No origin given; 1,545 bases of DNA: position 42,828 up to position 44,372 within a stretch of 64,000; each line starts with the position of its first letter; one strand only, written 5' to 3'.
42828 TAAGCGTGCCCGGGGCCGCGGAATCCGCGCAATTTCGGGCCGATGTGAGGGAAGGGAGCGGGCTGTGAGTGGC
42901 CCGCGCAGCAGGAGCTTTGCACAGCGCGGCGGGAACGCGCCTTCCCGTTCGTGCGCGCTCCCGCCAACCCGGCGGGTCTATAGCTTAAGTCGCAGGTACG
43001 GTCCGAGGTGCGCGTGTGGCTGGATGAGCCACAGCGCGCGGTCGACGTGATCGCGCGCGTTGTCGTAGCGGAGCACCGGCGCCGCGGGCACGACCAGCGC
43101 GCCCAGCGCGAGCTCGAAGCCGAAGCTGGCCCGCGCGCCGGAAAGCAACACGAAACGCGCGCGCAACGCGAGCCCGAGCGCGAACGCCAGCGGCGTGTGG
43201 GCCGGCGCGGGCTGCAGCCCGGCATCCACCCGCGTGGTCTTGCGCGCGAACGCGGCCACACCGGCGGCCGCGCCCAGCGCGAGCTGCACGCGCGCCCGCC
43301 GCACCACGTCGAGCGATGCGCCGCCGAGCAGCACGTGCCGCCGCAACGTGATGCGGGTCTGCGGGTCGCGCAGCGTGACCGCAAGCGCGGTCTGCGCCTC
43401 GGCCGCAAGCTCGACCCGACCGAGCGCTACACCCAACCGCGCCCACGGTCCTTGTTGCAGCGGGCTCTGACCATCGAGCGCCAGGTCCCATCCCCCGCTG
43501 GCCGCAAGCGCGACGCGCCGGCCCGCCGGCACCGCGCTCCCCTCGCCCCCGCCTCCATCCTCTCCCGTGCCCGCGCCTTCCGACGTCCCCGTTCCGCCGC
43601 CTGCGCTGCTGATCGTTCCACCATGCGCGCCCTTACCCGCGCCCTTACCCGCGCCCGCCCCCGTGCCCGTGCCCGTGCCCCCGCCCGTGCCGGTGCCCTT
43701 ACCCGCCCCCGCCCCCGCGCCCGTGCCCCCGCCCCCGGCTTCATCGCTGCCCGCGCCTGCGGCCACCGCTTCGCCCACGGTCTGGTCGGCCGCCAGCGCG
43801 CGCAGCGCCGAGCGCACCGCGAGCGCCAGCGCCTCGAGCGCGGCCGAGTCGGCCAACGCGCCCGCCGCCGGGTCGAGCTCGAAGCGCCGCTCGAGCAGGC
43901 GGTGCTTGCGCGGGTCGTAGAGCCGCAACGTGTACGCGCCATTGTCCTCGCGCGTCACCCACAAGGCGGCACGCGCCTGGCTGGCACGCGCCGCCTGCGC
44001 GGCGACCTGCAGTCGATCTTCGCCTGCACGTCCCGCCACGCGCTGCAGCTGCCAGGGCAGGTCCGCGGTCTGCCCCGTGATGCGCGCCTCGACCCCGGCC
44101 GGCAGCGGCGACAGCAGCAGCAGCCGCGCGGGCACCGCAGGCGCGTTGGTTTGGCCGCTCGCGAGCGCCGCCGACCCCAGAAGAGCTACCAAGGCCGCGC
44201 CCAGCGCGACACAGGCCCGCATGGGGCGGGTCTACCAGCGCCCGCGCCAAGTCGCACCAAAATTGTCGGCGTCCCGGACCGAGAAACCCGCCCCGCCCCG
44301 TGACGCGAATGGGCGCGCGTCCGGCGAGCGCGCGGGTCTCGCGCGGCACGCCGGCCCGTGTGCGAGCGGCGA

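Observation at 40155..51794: Divergent ECF-sigma-centred cluster built almost entirely of uncharacterised envelope proteins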

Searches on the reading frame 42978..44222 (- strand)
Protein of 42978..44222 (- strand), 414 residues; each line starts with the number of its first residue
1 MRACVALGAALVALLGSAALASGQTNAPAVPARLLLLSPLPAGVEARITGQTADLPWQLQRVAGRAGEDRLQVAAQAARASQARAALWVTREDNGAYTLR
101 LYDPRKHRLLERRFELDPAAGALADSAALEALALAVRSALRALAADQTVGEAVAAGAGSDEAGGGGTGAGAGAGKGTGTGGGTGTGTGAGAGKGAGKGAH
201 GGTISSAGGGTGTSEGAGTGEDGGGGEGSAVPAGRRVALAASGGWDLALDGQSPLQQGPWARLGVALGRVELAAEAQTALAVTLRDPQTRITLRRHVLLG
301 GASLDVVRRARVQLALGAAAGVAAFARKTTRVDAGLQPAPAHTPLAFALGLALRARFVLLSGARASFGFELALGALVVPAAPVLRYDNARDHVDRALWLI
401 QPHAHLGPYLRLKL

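Call 4: search_protein_families(library=pfam, max_evalue=0.01, proteins=[window:42978-44222:-])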
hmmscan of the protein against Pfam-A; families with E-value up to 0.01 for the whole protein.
window:42978-44222:- (414 aa): 1 family
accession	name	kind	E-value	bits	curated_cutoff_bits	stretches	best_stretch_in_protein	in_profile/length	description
PF22584.1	CFAP143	-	0.002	18.4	27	1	74-220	23-161/437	Cilia- and flagella-associated protein 143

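Call 5: search_protein_families(library=ncbifam, max_evalue=0.01, proteins=[window:42978-44222:-])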
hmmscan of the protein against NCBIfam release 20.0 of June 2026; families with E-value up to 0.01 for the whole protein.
window:42978-44222:- (414 aa): 0 families

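Call 16: find_homologous_proteins(query=window:42978-44222:-, max_evalue=0.001)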
Query window:42978-44222:- (414 aa): 10 proteins with E <= 0.001 among 8000 candidates.
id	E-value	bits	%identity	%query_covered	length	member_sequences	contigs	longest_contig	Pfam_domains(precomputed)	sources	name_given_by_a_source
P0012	7.3e-248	840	100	100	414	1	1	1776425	-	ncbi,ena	-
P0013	2.4e-107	378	56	100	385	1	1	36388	-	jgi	jgi:hypothetical protein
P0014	6.2e-94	334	50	100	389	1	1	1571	-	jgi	jgi:hypothetical protein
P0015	9.4e-94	333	49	100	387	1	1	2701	-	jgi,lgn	jgi:hypothetical protein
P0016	6.6e-86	307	48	100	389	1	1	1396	-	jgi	jgi:hypothetical protein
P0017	8.2e-84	300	62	29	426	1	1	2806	-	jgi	-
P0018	2.3e-81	292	46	92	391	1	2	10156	-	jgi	jgi:hypothetical protein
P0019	1.2e-79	287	47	43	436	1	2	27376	-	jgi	jgi:hypothetical protein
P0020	8.5e-74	267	46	43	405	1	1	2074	PF05887.17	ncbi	-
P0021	4.5e-6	44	33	25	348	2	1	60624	-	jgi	-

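Call 17: find_encoding_contigs(protein=P0013, flank=10000, max_places=3)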
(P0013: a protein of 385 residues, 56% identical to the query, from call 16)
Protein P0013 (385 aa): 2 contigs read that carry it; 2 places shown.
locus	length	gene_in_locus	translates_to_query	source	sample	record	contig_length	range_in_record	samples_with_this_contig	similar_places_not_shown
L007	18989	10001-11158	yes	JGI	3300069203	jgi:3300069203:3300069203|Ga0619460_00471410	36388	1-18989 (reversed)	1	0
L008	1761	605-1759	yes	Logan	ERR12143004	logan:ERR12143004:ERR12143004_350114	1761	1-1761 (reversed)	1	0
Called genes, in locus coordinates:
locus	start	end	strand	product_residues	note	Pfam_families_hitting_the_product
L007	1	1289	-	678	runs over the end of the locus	PF02730:AFOR_N, PF01314:AFOR_C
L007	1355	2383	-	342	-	PF12625:Arabinose_bd, PF12833:HTH_18, PF00165:HTH_AraC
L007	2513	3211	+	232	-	-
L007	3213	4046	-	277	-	-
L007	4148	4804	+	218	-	PF00440:TetR_N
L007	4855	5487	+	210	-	-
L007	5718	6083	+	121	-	-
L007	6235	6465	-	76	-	-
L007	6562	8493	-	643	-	PF07626:PSD3, PF07637:PSD5, PF07631:PSD4, PF07627:PSCyt3, PF07624:PSD2, PF00553:CBM_2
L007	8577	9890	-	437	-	PF07586:HXXSHH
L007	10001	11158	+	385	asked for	-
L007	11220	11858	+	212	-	PF04542:Sigma70_r2, PF04545:Sigma70_r4, PF08281:Sigma70_r4_2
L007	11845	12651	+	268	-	-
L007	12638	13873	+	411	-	-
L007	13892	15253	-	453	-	PF02424:ApbE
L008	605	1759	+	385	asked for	?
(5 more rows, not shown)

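Call 18: find_encoding_contigs(protein=P0019, flank=10000, max_places=3)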
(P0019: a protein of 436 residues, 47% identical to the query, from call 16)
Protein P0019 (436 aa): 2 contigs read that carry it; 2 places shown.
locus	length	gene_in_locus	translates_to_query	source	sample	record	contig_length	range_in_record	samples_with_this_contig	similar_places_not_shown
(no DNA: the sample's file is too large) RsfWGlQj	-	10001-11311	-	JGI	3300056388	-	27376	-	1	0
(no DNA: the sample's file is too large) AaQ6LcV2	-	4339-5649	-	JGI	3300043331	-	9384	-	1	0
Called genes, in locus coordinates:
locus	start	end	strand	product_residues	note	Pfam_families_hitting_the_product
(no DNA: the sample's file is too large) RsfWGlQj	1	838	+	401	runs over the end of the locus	PF03435:Sacchrp_dh_NADP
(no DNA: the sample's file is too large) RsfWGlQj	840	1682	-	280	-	-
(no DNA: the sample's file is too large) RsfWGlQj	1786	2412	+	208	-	PF00440:TetR_N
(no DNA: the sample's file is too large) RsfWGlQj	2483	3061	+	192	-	-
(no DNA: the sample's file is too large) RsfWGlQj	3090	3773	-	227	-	PF07638:Sigma70_ECF, PF04542:Sigma70_r2, PF04545:Sigma70_r4, PF08281:Sigma70_r4_2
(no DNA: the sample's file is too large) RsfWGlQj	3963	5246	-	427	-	-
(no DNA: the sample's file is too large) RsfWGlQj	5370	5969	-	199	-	PF02798:GST_N, PF13417:GST_N_3, PF13409:GST_N_2, PF00043:GST_C, PF13410:GST_C_2, PF14497:GST_C_3 (weak)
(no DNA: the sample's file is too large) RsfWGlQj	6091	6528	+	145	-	-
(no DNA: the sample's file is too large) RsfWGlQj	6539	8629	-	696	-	PF07626:PSD3, PF07637:PSD5, PF07631:PSD4, PF07627:PSCyt3, PF07624:PSD2, PF00553:CBM_2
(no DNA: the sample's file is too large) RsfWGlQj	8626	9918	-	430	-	PF07586:HXXSHH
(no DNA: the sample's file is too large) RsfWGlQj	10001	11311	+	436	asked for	-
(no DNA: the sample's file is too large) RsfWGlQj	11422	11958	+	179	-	?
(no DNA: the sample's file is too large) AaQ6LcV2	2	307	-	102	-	?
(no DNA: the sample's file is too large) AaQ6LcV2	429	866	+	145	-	-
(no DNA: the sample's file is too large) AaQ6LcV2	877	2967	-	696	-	PF07626:PSD3, PF07637:PSD5, PF07631:PSD4, PF07627:PSCyt3, PF07624:PSD2, PF00553:CBM_2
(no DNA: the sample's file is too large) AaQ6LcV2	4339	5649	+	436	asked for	-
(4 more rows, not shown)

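Call 19: find_encoding_contigs(protein=P0018, flank=10000, max_places=3)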
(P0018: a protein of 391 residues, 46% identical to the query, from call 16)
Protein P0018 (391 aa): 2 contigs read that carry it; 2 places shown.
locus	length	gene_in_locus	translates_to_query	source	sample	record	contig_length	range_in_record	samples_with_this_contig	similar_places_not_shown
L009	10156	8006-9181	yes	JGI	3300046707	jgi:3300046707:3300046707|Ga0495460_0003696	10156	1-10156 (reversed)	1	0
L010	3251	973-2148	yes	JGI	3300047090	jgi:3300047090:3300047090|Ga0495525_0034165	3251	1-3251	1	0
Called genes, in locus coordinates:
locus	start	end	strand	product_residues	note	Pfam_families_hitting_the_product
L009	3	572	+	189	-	?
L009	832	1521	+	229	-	PF13489:Methyltransf_23, PF07021:MetW, PF13847:Methyltransf_31, PF08241:Methyltransf_11, PF08242:Methyltransf_12, PF13649:Methyltransf_25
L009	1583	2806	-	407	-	PF00144:Beta-lactamase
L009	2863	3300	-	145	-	PF13279:4HBT_2, PF03061:4HBT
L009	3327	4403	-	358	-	PF16697:Yop-YscD_cpl, PF00498:FHA, PF00990:GGDEF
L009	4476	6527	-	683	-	PF07626:PSD3, PF07637:PSD5, PF07631:PSD4, PF07627:PSCyt3, PF07624:PSD2, PF00553:CBM_2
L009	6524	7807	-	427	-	PF07586:HXXSHH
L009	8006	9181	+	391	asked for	-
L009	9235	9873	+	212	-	PF07638:Sigma70_ECF (weak), PF04542:Sigma70_r2, PF04545:Sigma70_r4, PF08281:Sigma70_r4_2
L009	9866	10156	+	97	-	?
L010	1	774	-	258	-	?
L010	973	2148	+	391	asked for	-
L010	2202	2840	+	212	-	PF07638:Sigma70_ECF (weak), PF04542:Sigma70_r2, PF04545:Sigma70_r4, PF08281:Sigma70_r4_2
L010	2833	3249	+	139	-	?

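Call 24: find_related_loci(query=A1, collection=genome_contigs, flank=10000)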
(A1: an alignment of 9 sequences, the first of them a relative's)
Query A1 (414 aa) in genome_contigs; peptide patterns used: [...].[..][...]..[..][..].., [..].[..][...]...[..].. (x = any residue, [..] = any of these).
311 stretches matched a pattern; 4 encode a relative of the query (tblastn E <= 1e-3); 4 distinct loci.
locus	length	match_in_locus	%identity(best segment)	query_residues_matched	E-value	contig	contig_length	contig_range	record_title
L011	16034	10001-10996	32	31-410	5e-36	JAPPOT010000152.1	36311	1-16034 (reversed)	MAG: Myxococcales bacterium isolate SB9155_S4_bin_12 NODE_114_length_36311_cov_9.34289, whole genome shotgun sequence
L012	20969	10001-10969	38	42-407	3e-10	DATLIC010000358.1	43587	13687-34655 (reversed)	MAG TPA_asm: Kofleriaceae bacterium isolate SMAG_U13657 k141_2305547, whole genome shotgun sequence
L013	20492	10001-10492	34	239-402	2e-9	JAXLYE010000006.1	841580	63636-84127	MAG: Polyangia bacterium isolate STL-MYX5 C1.81.fa-6, whole genome shotgun sequence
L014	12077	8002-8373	41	41-160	3e-9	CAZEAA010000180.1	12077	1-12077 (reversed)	MAG TPA_asm: uncultured Sandaracinaceae bacterium isolate SRP296810_co1_247 genome assembly, contig: NODE_6253_length_12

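Call 33: predict_structure(alignment_id=A1)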
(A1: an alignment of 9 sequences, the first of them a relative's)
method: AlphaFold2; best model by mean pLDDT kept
length: 414 residues; sequences in the alignment: 9
mean_pLDDT: 73.8   pTM: 0.43
mean pLDDT of the five models: 73.8, 71.9, 71.5, 71.0, 47.1
residues with pLDDT >= 90: 164; 70-90: 128; 50-70: 13; < 50: 109
segments of 3 or more residues with pLDDT < 50: 1-11, 13-28, 156-234, 252-254
pLDDT, mean of each block of 10 residues (from residue 1): 44 45 42 91 92 90 80 91 94 92 93 88 89 95 88 57 26 28 35 35 32 34 29 66 83 67 94 92 81 90 92 95 87 78 83 95 92 89 75 79 91 91
secondary structure, 60 per line:
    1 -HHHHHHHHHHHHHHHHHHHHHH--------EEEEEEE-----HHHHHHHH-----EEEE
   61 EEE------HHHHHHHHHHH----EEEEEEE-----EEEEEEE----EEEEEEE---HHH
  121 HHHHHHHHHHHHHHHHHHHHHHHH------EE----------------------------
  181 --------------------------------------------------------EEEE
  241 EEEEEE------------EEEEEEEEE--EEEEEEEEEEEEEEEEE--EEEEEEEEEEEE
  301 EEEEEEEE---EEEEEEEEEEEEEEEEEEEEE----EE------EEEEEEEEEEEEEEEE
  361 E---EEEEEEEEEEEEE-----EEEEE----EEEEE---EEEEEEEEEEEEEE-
elements in order: H2-23 E32-38 H44-51 E57-63 H70-80 E85-91 E97-103 E108-114 H118-144 E237-246 E259-267 E270-286 E289-308 E312-332 E345-361 E365-377 E383-387 E392-396 E400-413

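Call 35: fold_search(model_id=the predicted structure, library=pdb)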
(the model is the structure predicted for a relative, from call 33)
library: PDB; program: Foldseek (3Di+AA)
matches with E <= 10: 1152; with E <= 0.001: 18
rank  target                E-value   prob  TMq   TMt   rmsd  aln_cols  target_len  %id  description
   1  9fzc_A                5.5e-06  1.00  0.29  0.63   6.5       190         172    9  Structure of OmpA-short in complex with nanobody Nb01 (released 2024-07-17)
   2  9a2m_MODEL_1_A        6.8e-06  1.00  0.30  0.35   6.7       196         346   10  Model of E. coli OmpA by in-cell photo-crosslinking MS and deep learning (released 2023-02-24)
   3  9fzd_A                8.4e-06  1.00  0.28  0.57   6.5       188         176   10  Structure of OmpA-long in complex with nanobody Nb39 (released 2024-07-17)
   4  1bxw                  3.8e-05  1.00  0.24  0.47   8.5       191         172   11  OUTER MEMBRANE PROTEIN A (OMPA) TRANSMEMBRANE DOMAIN (released 1998-10-14)
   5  4y25                  3.0e-04  0.95  0.16  0.21  20.6       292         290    8  Bacterial polysaccharide outer membrane secretin (released 2016-03-16)
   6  9a34_MODEL_1_A        3.2e-04  0.99  0.21  0.25  17.5       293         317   10  Model of E. coli OmpT by in-cell photo-crosslinking MS and deep learning (released 2023-02-24)
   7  9nh1_A                3.6e-04  1.00  0.23  0.32   9.2       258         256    9  In situ cryo-EM structure of porin I of the Legionella Dot/Icm T4SS machine (released 2025-09-17)
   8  7mx5_A                3.6e-04  0.90  0.21  0.22  20.6       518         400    8  Crystal structure of TolB from Acinetobacter baumannii (released 2021-05-26)
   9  3dzm_A                5.5e-04  1.00  0.27  0.49   7.3       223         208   12  Crystal structure of a major outer membrane protein from Thermus thermophilus HB27 (released 2008-12-23)
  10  2x4m_A                5.8e-04  0.99  0.20  0.26  18.5       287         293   10  Yersinia Pestis Plasminogen Activator Pla (released 2010-07-28)
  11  3dzm_C                6.4e-04  1.00  0.25  0.46   7.3       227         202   12  Crystal structure of a major outer membrane protein from Thermus thermophilus HB27 (released 2008-12-23)
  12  3dzm_B                7.1e-04  1.00  0.27  0.48   7.0       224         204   12  Crystal structure of a major outer membrane protein from Thermus thermophilus HB27 (released 2008-12-23)
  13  8qxp                  7.1e-04  1.00  0.28  0.53   5.9       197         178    8  Crystal structure of the outer membrane porin OmpW from Klebsiella pneumoniae (released 2024-01-24)
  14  2f1t_A                7.9e-04  1.00  0.25  0.48   6.9       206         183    9  Outer membrane protein OmpW (released 2006-01-24)
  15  2n2l_MODEL_1_A        8.8e-04  1.00  0.23  0.50   8.0       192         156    7  NMR structure of yersinia pestis ail (attachment invasion locus) in decylphosphocholine micelles calculated wi (released 2015-07-22)
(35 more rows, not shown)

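Call 49: search_protein_families(library=pfam, max_evalue=0.001, proteins=[L012:9099-9917:-, L012:7948-8865:-, L012:7904-8701:-, L012:5761-7902:-, L012:5901-7967:+, L012:8026-9354:+, L014:6253-7788:-, L014:5513-6217:-, L014:10634-11725:+])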
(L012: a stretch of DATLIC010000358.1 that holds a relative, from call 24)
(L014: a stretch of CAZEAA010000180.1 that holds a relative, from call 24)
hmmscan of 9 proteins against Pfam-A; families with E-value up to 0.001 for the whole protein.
L012:9099-9917:- (272 aa): 0 families

L012:7948-8865:- (305 aa): 0 families

L012:7904-8701:- (265 aa): 0 families

L012:5761-7902:- (713 aa): 0 families

L012:5901-7967:+ (688 aa): 0 families

L012:8026-9354:+ (442 aa): 0 families

L014:6253-7788:- (511 aa): 1 family
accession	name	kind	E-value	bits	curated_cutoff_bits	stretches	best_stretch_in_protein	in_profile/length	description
PF23981.1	DUF7305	-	3.8e-15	56.7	27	1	345-457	69-182/185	Domain of unknown function (DUF7305)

L014:5513-6217:- (234 aa): 1 family
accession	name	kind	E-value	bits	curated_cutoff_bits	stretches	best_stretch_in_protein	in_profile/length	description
PF10056.14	DUF2293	-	1.5e-21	76.8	25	1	134-218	3-85/85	Uncharacterized conserved protein (DUF2293)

L014:10634-11725:+ (363 aa): 0 families

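Call 90: search_protein_representatives(alignment_id=A1)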
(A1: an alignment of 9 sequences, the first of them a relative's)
Query: 9 sequences, 414 profile positions. Proteins with E-value up to 0.001 (for the whole library): 519; up to 1e-10: 326; up to 1e-30: 46. The best 150 are listed.
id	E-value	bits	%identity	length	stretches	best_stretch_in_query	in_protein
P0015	1.2e-167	574.7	-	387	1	1-414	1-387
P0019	4.9e-162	556.2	-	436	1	5-414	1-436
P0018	1.2e-157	541.7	-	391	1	34-414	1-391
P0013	6.8e-153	526.1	-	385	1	1-414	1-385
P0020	4.7e-152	523.3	-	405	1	1-413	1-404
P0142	4.9e-114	398.1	-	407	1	8-414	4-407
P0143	8.4e-108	377.6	-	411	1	9-414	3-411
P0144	2.1e-101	356.5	-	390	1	23-414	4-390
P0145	3.0e-63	230.8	-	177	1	239-414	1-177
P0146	3.8e-55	204.1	-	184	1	234-413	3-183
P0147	6.2e-47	177.1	-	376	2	238-407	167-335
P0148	7.4e-46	173.5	-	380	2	206-405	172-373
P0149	7.6e-46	173.5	-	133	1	284-414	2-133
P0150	8.6e-46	173.3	-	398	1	46-411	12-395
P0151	1.3e-43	166.1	-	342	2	238-403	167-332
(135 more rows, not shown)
